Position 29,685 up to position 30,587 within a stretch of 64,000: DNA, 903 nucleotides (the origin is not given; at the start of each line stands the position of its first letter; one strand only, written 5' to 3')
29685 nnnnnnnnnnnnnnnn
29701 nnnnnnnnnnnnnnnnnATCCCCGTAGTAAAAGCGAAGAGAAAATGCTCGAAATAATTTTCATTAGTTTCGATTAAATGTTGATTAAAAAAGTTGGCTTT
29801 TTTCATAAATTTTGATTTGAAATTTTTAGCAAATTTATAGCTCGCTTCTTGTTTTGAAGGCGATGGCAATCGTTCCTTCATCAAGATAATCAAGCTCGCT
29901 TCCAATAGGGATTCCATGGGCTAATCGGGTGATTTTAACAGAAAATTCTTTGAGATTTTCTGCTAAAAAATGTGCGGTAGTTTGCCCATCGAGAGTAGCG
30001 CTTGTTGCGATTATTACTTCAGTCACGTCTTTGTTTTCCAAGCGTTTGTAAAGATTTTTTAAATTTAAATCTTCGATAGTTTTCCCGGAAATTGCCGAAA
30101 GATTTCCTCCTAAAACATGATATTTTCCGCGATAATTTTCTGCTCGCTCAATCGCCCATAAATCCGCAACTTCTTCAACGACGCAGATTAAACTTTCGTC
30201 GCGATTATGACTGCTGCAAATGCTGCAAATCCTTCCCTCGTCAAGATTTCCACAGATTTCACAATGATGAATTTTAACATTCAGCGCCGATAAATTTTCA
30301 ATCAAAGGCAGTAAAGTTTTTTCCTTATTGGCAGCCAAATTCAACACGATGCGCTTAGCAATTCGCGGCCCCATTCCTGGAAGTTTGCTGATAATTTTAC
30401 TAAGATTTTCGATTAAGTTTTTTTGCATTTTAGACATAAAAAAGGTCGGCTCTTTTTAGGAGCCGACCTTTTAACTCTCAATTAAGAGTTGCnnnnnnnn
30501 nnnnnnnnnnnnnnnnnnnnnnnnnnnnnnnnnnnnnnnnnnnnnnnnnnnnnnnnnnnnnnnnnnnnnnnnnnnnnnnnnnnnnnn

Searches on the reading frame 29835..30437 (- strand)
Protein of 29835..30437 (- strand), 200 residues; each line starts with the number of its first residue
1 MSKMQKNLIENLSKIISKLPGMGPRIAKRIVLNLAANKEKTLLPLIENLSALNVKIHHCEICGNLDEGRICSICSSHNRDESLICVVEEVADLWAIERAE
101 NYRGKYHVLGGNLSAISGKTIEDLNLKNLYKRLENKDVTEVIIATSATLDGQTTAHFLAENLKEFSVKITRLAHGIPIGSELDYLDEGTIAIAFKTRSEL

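Call 69: search_protein_families(library=pfam, proteins=[window:29835-30437:-], max_evalue=0.001)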
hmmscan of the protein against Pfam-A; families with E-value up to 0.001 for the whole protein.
window:29835-30437:- (200 aa): 5 families
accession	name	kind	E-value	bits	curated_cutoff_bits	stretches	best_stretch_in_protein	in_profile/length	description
PF13662.12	Toprim_4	-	2.8e-25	88.8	25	1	83-173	2-85/85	Toprim domain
PF21175.2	RecR_C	-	7.2e-09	35.3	22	1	175-197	1-23/24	RecR, C-terminal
PF01751.28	Toprim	-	6.7e-08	33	23.1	1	84-170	2-94/96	Toprim domain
PF02132.21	RecR_ZnF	-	1.5e-07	31.5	22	1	56-76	1-21/21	RecR, Cys4-zinc finger domain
PF21176.3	RecR_HhH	-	0.0009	19.5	27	0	9-50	1-42/45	RecR, helix-hairpin-helix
